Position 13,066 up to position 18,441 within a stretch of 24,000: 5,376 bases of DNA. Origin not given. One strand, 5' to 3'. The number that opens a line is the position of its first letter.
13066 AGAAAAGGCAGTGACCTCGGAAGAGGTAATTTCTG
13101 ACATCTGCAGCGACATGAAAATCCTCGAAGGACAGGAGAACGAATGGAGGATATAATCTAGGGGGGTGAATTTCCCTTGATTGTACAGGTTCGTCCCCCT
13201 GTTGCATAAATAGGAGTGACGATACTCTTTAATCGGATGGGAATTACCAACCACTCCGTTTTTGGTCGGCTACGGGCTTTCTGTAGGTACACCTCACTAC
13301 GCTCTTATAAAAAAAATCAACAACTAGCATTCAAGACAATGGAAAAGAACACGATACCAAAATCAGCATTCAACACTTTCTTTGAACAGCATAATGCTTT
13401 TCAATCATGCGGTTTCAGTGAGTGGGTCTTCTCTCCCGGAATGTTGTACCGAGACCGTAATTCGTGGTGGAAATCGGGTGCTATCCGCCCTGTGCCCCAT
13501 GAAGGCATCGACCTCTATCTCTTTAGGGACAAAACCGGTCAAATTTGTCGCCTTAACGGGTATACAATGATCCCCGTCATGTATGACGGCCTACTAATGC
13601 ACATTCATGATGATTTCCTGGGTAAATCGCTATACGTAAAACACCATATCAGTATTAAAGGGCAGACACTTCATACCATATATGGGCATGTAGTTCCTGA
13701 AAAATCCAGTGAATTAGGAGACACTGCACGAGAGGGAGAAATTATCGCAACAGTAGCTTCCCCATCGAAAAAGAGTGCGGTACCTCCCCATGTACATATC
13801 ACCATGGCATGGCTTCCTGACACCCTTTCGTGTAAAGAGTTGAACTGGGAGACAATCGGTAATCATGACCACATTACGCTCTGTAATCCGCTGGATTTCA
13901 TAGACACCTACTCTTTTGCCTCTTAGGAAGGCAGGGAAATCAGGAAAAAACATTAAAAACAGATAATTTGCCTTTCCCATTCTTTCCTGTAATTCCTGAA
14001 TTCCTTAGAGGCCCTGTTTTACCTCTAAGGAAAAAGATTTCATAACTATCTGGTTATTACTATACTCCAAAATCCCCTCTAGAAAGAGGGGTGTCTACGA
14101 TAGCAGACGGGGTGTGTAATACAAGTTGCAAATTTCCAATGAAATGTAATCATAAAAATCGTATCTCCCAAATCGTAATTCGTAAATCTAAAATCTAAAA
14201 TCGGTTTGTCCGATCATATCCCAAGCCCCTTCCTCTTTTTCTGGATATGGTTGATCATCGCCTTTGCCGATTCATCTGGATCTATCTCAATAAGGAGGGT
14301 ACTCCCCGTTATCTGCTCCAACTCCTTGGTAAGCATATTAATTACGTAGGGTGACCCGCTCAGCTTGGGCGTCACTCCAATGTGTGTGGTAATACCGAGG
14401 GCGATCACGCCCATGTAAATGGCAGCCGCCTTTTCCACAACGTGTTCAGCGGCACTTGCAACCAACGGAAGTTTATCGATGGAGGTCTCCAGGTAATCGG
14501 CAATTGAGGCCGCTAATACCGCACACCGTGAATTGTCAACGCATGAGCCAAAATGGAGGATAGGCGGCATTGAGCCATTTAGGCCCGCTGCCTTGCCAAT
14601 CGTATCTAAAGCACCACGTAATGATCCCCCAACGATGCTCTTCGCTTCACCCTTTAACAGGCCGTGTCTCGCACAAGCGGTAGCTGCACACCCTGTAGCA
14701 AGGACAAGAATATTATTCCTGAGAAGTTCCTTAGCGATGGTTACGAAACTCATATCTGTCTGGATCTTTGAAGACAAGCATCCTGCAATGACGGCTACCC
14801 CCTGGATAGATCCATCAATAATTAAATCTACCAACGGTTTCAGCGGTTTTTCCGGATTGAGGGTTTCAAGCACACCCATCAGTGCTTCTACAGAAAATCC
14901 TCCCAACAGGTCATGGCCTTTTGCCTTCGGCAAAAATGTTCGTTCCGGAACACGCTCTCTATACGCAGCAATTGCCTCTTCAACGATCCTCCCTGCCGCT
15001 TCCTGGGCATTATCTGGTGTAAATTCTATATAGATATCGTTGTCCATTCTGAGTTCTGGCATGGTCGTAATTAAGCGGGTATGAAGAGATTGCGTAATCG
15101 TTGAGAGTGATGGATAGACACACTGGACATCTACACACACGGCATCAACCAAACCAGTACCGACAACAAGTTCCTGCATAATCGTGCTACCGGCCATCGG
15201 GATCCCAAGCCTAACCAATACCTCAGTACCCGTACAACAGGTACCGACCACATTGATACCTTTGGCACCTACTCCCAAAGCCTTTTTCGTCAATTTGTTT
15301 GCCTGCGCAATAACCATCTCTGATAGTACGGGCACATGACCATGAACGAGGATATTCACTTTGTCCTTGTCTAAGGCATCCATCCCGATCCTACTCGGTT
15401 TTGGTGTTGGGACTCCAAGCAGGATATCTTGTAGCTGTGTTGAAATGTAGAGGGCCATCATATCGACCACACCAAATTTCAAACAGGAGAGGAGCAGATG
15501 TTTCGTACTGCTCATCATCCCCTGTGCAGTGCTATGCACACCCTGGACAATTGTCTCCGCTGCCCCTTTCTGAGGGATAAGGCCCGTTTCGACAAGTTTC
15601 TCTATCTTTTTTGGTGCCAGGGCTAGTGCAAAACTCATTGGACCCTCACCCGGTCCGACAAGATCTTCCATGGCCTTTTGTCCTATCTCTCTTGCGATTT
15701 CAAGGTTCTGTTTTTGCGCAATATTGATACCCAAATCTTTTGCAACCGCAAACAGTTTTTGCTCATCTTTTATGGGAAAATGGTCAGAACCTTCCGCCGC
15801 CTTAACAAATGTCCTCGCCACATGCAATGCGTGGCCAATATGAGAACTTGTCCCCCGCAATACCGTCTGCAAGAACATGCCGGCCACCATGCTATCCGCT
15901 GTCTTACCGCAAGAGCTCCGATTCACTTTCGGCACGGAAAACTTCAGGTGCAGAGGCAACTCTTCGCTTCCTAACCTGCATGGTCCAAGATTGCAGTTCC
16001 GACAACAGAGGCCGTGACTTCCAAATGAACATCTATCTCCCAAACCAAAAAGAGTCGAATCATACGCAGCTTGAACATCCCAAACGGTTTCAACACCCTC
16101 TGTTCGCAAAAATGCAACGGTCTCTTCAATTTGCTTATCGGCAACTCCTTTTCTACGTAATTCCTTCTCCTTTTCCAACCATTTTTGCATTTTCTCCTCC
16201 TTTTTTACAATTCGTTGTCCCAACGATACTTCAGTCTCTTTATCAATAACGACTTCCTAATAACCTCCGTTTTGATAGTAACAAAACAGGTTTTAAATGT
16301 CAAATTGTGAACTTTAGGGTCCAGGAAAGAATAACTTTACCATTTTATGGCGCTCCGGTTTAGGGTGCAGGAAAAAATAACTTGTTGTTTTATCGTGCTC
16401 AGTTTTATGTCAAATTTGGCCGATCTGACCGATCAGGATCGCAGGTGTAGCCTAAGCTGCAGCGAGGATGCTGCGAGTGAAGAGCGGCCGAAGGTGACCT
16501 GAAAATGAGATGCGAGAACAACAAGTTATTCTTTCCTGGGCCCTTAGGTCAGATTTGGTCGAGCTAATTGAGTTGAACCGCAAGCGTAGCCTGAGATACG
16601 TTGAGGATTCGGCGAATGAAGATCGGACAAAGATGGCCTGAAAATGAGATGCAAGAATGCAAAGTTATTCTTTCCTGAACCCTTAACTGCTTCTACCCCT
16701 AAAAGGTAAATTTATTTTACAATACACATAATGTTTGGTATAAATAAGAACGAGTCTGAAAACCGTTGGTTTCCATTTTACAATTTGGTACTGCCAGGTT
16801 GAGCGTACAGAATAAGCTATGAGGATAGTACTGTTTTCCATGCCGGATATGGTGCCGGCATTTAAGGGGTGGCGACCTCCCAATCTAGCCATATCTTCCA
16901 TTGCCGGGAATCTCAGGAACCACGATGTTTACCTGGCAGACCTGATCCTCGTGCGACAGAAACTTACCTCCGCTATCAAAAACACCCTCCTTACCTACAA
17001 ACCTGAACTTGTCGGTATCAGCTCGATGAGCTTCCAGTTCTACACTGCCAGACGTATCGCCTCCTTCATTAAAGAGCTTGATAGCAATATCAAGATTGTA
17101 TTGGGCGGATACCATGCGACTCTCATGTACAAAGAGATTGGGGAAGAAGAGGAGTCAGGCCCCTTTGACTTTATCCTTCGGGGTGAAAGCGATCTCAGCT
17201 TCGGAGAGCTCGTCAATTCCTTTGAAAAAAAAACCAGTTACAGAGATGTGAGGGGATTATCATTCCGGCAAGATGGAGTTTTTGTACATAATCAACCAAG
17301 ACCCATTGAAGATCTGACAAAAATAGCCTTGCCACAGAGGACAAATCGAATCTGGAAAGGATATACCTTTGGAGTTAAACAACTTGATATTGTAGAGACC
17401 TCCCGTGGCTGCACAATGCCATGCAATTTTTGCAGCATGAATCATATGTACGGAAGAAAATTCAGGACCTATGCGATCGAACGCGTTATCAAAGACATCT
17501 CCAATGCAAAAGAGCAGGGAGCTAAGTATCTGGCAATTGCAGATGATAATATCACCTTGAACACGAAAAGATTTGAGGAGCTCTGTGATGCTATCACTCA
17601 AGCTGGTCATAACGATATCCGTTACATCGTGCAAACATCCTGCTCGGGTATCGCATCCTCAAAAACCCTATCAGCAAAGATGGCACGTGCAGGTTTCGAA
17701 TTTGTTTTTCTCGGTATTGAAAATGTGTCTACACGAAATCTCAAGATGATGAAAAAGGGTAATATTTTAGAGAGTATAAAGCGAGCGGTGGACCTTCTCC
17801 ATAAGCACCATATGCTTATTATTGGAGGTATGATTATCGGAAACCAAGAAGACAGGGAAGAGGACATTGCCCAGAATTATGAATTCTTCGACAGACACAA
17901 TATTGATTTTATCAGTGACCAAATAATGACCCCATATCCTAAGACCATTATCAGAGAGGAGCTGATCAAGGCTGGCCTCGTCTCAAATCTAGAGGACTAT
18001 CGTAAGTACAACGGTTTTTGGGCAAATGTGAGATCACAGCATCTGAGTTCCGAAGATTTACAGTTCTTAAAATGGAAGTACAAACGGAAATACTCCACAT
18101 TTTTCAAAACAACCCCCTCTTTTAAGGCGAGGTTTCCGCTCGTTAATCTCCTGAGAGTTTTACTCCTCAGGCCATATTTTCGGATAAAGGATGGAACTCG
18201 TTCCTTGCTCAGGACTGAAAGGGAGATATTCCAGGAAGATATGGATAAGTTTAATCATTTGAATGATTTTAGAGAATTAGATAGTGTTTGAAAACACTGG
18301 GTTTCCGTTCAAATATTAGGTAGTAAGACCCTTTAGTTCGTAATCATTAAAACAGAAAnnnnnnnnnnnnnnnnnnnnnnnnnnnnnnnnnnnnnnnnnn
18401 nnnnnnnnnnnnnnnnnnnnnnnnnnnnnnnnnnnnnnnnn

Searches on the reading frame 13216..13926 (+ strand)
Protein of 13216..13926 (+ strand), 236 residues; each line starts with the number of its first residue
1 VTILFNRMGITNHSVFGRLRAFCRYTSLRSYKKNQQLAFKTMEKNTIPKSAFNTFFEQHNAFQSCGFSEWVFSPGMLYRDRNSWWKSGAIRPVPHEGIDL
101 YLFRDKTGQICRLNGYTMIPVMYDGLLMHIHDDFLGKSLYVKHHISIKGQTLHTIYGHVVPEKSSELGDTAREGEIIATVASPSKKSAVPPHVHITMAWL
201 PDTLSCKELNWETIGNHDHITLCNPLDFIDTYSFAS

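Call 14: search_protein_families(library=pfam, proteins=[window:13216-13926:+], max_evalue=0.001)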
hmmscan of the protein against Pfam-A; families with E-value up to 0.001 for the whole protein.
window:13216-13926:+ (236 aa): 1 family
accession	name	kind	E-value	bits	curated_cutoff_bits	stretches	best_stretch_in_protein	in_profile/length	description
PF01551.29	Peptidase_M23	-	0.0001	22.9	28.7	1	119-197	16-87/96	Peptidase family M23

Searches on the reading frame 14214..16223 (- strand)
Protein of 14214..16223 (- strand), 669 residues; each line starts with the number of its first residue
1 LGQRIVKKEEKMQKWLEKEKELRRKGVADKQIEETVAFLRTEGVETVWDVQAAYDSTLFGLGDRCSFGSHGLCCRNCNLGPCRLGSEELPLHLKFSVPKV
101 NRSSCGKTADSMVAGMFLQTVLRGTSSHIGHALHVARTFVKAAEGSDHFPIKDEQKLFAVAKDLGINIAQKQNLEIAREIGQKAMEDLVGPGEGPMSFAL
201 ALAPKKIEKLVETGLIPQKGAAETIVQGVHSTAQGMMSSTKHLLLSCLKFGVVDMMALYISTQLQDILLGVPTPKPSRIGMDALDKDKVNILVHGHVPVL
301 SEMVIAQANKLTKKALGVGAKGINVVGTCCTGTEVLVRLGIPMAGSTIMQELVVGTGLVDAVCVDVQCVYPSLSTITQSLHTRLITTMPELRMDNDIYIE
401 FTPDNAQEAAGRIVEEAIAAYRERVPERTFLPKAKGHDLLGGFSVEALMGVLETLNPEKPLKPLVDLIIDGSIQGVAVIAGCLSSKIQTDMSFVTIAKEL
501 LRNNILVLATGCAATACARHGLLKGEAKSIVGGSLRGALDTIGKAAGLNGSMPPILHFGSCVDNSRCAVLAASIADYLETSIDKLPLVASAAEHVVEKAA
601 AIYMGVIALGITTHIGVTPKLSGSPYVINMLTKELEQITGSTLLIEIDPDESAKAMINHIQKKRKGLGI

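Call 14: search_protein_families(library=pfam, proteins=[window:14214-16223:-], max_evalue=0.001)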
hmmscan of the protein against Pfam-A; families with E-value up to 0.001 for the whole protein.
window:14214-16223:- (669 aa): 1 family
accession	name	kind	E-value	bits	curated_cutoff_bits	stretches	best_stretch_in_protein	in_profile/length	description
PF03063.25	Prismane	-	1.6e-129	433.3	27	1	72-649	1-512/513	Prismane/CO dehydrogenase family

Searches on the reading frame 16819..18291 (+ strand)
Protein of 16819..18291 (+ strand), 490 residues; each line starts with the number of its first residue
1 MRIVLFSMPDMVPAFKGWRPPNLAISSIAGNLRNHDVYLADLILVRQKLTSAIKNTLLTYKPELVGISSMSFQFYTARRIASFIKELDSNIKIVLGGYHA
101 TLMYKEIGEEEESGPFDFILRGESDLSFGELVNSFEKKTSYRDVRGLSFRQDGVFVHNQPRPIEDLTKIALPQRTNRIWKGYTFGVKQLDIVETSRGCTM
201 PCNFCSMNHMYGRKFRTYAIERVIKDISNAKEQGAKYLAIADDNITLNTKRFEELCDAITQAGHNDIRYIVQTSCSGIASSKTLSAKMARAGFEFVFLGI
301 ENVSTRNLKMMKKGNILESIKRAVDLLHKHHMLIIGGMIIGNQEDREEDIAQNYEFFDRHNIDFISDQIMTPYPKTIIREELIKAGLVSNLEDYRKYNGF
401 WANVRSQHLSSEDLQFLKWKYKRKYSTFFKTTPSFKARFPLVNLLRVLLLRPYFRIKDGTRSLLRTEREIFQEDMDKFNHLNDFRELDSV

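Call 80: search_protein_families(library=pfam, proteins=[window:16819-18291:+], max_evalue=0.001)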
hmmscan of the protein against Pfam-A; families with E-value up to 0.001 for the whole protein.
window:16819-18291:+ (490 aa): 2 families
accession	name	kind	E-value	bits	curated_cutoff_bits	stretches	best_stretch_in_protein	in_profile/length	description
PF04055.27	Radical_SAM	-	7.5e-17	62.4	29.5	1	192-349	1-161/166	Radical SAM superfamily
PF02310.24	B12-binding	-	1.9e-12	47.5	32.1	1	21-131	13-120/121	B12 binding domain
